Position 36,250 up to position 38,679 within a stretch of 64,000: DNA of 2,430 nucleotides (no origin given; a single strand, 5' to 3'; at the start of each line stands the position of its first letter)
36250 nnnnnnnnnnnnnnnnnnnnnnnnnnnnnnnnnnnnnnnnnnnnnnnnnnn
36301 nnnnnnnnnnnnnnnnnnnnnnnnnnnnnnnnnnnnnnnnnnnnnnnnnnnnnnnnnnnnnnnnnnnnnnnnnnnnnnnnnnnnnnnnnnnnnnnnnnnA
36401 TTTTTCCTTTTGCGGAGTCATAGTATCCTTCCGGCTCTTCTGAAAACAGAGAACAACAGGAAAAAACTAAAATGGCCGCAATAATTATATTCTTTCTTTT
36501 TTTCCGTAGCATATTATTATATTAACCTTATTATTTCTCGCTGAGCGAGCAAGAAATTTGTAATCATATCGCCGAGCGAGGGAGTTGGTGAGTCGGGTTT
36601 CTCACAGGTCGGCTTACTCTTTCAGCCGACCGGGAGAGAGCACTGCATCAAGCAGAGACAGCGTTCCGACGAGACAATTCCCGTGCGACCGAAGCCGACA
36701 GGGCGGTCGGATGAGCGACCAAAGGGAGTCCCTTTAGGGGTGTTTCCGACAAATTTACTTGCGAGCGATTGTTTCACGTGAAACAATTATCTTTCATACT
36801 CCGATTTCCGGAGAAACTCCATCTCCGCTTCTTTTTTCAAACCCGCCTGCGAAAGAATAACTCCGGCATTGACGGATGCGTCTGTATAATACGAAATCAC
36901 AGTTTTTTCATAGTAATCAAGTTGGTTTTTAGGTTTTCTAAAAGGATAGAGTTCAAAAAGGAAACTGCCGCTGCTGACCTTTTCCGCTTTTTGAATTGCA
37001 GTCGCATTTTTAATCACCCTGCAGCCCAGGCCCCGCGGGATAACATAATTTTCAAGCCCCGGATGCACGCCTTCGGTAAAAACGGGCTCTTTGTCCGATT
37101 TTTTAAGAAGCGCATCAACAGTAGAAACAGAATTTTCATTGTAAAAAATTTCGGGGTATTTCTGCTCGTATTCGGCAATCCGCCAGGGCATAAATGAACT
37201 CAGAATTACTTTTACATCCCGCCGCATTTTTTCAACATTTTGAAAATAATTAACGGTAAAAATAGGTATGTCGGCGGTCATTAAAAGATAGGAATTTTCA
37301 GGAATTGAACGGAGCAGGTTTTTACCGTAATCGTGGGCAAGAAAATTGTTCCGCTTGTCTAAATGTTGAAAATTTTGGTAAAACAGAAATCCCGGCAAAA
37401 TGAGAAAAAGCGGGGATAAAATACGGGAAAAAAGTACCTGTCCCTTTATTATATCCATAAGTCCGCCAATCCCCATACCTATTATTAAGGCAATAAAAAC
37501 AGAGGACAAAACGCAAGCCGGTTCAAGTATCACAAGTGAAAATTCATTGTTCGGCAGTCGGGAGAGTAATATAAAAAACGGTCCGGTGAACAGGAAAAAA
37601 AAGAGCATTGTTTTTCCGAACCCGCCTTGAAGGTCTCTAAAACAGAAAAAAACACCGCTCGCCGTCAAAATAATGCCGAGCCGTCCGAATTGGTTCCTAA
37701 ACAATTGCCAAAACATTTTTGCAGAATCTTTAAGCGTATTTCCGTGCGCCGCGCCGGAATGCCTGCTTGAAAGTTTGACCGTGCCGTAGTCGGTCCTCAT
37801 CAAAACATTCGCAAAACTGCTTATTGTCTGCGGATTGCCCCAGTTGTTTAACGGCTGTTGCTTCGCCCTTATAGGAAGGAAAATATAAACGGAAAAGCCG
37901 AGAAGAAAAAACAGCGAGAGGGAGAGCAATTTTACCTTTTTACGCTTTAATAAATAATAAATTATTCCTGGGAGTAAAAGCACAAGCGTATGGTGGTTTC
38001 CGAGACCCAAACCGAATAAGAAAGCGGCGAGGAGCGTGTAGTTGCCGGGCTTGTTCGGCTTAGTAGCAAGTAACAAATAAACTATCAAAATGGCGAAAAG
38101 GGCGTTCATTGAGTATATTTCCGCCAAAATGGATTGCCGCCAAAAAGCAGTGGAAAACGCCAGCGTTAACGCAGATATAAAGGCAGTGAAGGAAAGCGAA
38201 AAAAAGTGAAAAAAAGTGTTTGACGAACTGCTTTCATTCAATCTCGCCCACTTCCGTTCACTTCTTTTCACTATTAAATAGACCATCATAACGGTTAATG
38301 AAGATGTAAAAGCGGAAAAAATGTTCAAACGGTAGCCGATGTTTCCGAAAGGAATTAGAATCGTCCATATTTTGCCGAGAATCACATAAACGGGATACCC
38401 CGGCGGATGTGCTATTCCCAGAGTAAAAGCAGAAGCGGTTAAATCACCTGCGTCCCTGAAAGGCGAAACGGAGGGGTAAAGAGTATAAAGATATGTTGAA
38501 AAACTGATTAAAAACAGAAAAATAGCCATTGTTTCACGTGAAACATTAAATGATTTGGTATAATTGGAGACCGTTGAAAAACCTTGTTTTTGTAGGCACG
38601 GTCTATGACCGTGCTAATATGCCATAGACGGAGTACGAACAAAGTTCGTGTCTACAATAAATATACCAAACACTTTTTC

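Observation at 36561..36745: GC-rich, highly structured ~185-bp island embedded in a repeat element: candidate novel ncRNA or riboswitch-like leader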

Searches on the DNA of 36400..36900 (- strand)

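Call 5: search_rna_families(source=window, start=36400, end=36900, threshold=evalue, max_evalue=10, show_alignments=3)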
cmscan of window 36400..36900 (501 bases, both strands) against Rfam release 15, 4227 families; matches with E-value up to 10: 2.
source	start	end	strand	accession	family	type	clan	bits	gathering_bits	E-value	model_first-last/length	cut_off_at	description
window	36523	36604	+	RF01717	PhotoRC-II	Cis-reg;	-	17.2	39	4.2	1-96/96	no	PhotoRC-II RNA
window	36810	36826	-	RF01734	Fluoride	Cis-reg; riboswitch;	-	14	34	0.33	10-25/64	no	Fluoride riboswitch aptamer (crcB RNA motif)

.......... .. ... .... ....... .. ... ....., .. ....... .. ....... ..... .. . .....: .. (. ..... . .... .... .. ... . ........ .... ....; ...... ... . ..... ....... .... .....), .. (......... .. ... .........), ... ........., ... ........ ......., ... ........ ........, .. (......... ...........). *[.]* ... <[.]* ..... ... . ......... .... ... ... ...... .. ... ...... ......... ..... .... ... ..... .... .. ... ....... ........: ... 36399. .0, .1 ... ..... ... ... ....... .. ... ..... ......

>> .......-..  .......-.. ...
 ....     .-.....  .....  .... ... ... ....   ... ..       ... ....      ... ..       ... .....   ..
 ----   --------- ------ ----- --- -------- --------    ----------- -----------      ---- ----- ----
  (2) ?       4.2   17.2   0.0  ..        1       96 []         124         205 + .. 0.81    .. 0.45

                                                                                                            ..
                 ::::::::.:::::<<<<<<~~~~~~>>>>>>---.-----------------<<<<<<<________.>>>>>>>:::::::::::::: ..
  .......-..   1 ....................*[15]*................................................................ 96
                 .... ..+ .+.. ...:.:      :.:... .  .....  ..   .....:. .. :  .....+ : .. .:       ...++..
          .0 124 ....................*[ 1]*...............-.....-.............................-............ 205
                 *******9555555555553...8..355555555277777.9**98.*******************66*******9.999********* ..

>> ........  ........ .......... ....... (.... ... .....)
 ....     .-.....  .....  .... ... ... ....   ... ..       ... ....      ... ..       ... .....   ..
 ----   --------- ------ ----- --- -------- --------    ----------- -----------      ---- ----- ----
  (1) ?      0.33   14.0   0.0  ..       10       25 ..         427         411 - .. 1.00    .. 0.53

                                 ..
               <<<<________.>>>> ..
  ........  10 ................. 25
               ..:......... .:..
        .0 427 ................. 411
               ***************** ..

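Call 37: build_rna_model(alignment_id=A2)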
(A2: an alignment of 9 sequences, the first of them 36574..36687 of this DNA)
Model R1 built from alignment A2 (9 sequences, 172 columns); structure: RNAalifold consensus.
model positions 112; base pairs 25; branch points 1; effective number of sequences 1.32; information 0.589 bits per position. Calibrated on 0.2 Mb of random sequence (short: E-values are rough).
structure used (alignment columns):
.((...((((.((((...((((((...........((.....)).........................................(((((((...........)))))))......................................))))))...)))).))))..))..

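Call 38: search_with_rna_model(model_id=R1, sources=[window, L003, L004, L005, L006, L007, L008, L009, L010, L011, L012, L013, L014, L015, L016, L017, L018, L019, L020, L021, L022, L023, L024, L025, L026, L027, L028, L029, L030, L031, L032, L033, L034, L035, L036, L037, L038, L039, L040, L041], max_evalue=1)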
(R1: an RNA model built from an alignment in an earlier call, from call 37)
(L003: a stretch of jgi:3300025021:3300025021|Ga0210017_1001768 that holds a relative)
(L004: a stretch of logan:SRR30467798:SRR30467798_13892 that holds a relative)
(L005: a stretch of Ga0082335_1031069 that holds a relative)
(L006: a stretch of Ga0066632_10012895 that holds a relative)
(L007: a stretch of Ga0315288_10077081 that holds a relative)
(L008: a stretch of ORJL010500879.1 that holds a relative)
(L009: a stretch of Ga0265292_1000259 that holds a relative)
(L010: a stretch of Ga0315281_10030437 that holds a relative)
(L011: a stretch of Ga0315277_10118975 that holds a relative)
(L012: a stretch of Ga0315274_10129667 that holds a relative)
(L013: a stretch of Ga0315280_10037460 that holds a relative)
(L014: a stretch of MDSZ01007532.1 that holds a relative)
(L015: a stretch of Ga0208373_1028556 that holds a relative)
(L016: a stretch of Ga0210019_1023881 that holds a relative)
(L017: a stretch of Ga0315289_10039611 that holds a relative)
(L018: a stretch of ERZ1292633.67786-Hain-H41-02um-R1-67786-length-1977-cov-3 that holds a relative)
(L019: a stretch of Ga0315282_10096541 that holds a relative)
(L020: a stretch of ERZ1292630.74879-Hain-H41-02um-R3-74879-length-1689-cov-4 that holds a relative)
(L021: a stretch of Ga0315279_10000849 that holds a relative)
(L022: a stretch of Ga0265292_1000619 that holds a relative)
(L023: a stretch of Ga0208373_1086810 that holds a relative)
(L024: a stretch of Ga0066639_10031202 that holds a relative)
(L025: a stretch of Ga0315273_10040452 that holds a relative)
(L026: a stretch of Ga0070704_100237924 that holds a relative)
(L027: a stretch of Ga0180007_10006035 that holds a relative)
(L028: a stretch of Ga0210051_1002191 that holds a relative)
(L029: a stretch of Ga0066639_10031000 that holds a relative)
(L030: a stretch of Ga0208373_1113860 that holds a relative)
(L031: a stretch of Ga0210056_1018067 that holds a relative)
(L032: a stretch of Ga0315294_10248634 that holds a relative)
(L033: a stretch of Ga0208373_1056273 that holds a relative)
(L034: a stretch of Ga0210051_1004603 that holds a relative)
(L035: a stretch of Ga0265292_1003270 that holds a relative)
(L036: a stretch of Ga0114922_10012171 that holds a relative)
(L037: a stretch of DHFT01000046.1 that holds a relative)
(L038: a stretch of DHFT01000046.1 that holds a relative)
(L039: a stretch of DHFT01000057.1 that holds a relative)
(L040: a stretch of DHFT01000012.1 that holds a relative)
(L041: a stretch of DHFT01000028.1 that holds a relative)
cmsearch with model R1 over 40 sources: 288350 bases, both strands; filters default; matches with E-value up to 1: 14.
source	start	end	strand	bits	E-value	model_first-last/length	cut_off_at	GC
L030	711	822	+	130.8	1.4e-28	1-112/112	no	0.61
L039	1736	1847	+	123.6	7.4e-27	1-112/112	no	0.65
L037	3515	3627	-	122.9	1.1e-26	1-112/112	no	0.62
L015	1959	2071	+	119.8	6.2e-26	1-112/112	no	0.58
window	36574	36687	-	116.5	3.7e-25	1-112/112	no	0.59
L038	5400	5512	-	113.6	1.8e-24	1-112/112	no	0.56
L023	17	158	-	109.1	2.2e-23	1-112/112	no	0.62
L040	4519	4655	+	105.9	1.3e-22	1-112/112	no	0.61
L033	192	353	-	95.7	3.7e-20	1-112/112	no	0.62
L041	1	113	+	68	1.6e-13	25-112/112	5'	0.62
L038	1846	1963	-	30.8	0.00013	1-112/112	no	0.57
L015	1234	1352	+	29.9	0.00021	1-112/112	no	0.56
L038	771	888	-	29.8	0.00023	1-112/112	no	0.57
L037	3516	3628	+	16.3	0.4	1-112/112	no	0.61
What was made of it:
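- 36574..36687 (-): Core: one copy of a ~112-nt three-way-junction repeat. Helices are P1 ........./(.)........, P2 GUCGG/CCGAC, the P3 hairpin, P4a UCUC/GAGA and P4 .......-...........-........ It is bounded by CGCAC on the 5' side and CGCTC on the 3' side. cmsearch 116.5 bits, E = 4e-25 (call 38).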

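Call 48: search_with_rna_model(model_id=R1, sources=[L042, L043, L044, L045, L046, L047, L048], max_evalue=1)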
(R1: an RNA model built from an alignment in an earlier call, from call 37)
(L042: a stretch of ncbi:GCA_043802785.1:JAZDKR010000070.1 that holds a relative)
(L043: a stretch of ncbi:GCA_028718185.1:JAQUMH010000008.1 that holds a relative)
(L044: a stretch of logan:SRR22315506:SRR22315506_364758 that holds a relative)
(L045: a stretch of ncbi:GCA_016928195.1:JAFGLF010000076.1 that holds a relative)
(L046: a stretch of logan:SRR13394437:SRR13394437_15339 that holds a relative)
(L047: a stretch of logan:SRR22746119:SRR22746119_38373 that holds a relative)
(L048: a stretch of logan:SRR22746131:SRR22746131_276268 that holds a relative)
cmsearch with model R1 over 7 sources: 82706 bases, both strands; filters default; matches with E-value up to 1: 0.
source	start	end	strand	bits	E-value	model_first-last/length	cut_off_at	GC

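Call 52: search_with_rna_model(model_id=R1, sources=[window, L015, L023, L030, L033, L037, L038, L039, L040, L041], max_evalue=1e-10, make_alignment=true)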
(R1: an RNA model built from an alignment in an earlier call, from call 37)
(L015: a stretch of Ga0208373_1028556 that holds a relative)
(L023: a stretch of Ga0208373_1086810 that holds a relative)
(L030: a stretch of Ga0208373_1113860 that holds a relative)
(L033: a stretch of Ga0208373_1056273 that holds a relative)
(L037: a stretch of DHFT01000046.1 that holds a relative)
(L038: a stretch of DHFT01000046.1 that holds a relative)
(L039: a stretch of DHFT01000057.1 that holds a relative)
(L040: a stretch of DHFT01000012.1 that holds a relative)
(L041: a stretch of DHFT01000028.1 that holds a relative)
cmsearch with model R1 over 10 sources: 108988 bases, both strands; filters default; matches with E-value up to 1e-10: 10.
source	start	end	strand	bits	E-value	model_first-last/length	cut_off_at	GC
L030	711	822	+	130.8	5.3e-29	1-112/112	no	0.61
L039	1736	1847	+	123.6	2.8e-27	1-112/112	no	0.65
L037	3515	3627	-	122.9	4.1e-27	1-112/112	no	0.62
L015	1959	2071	+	119.8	2.3e-26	1-112/112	no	0.58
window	36574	36687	-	116.5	1.4e-25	1-112/112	no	0.59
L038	5400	5512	-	113.6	6.8e-25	1-112/112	no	0.56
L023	17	158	-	109.1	8.2e-24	1-112/112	no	0.62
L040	4519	4655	+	105.9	4.8e-23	1-112/112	no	0.61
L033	192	353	-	95.7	1.4e-20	1-112/112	no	0.62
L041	1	113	+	68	6e-14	25-112/112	5'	0.62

Alignment A3: 10 matches aligned to the model, 208 columns, each read 5' to 3' on its own strand. Consensus structure (alignment columns), stored with it:
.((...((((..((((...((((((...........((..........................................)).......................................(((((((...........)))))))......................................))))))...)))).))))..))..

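Call 66: search_with_rna_model(model_id=R1, sources=[L049, L050, L051, L052, L053, L054], max_evalue=1)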
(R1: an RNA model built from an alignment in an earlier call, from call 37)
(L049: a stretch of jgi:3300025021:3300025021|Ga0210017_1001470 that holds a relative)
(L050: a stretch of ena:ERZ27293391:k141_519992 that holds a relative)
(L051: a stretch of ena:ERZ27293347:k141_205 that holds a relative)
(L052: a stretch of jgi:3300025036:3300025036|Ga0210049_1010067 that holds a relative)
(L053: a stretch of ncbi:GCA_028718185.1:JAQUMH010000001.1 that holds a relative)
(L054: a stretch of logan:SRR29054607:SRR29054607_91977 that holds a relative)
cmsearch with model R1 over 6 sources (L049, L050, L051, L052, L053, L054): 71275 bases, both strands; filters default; matches with E-value up to 1: 0.
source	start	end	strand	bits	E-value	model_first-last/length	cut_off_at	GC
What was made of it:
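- No core was found in 13 loci of relatives (calls 48, 66).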

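Call 78: search_dna_similar(query=window:36513-36790:-, collection=plasmids, mode=distant, max_evalue=0.01, max_rows=10)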
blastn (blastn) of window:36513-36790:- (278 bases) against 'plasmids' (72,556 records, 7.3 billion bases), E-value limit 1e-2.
No match.

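Call 79: search_dna_similar(query=window:36513-36790:-, collection=phages, mode=distant, max_evalue=0.01, max_rows=10)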
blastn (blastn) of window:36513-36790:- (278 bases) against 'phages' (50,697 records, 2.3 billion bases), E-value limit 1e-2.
No match.
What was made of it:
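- Tried and rejected: Plasmid and phage BLAST of the whole spacer gave no match (calls 78, 79).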

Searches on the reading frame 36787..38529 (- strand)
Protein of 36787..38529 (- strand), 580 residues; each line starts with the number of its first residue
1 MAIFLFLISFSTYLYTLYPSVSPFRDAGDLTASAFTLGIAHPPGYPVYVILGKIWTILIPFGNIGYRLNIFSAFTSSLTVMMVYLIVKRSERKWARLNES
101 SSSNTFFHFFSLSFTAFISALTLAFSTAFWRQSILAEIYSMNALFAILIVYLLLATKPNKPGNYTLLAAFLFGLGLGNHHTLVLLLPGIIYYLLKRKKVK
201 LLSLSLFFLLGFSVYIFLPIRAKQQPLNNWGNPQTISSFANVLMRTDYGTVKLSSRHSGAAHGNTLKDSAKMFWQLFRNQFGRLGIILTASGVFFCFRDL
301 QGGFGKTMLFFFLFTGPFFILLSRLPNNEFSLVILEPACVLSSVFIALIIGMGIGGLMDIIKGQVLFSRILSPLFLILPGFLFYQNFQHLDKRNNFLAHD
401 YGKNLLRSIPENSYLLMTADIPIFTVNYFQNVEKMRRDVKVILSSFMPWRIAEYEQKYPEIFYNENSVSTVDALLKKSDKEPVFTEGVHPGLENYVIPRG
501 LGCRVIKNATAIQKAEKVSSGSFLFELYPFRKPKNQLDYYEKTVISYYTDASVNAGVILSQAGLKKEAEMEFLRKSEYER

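Call 15: search_protein_families(library=pfam, proteins=[window:36787-38529:-])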
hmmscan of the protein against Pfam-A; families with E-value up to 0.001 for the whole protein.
window:36787-38529:- (580 aa): 2 families
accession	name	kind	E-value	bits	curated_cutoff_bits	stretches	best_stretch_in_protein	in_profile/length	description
PF11028.14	TMEM260-like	-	1e-39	136.6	24.2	1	26-198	1-175/179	Protein O-mannosyl-transferase TMEM260-like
PF13231.12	PMT_2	-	0.00058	20.5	26.1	1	115-215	51-152/160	Dolichyl-phosphate-mannose-protein mannosyltransferase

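Call 17: find_encoding_contigs(protein=window:36787-38529:-, flank=3000, max_places=10)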
Protein window:36787-38529:- (580 aa): 1 contig read that carries it; 1 place shown.
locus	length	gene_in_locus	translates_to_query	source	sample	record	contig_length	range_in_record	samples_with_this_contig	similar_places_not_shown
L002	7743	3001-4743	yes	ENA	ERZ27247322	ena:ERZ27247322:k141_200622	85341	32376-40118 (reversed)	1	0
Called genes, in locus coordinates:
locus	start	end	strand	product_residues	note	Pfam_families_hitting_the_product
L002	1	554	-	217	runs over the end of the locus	PF00881:Nitroreductase, PF14512:TM1586_NiRdase (faint)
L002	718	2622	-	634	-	PF13431:TPR_17 (weak), PF00515:TPR_1, PF13432:TPR_16, PF13432:TPR_16, PF13432:TPR_16, PF13414:TPR_11, PF00515:TPR_1, PF07719:TPR_2, +24 more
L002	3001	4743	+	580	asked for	PF11028:TMEM260_N, PF28495:TMEM260_2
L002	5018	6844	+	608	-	PF04231:Endonuclease_1, PF07745:Glyco_hydro_53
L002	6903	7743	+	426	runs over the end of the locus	PF00919:UPF0004, PF04055:Radical_SAM, PF18693:TRAM_2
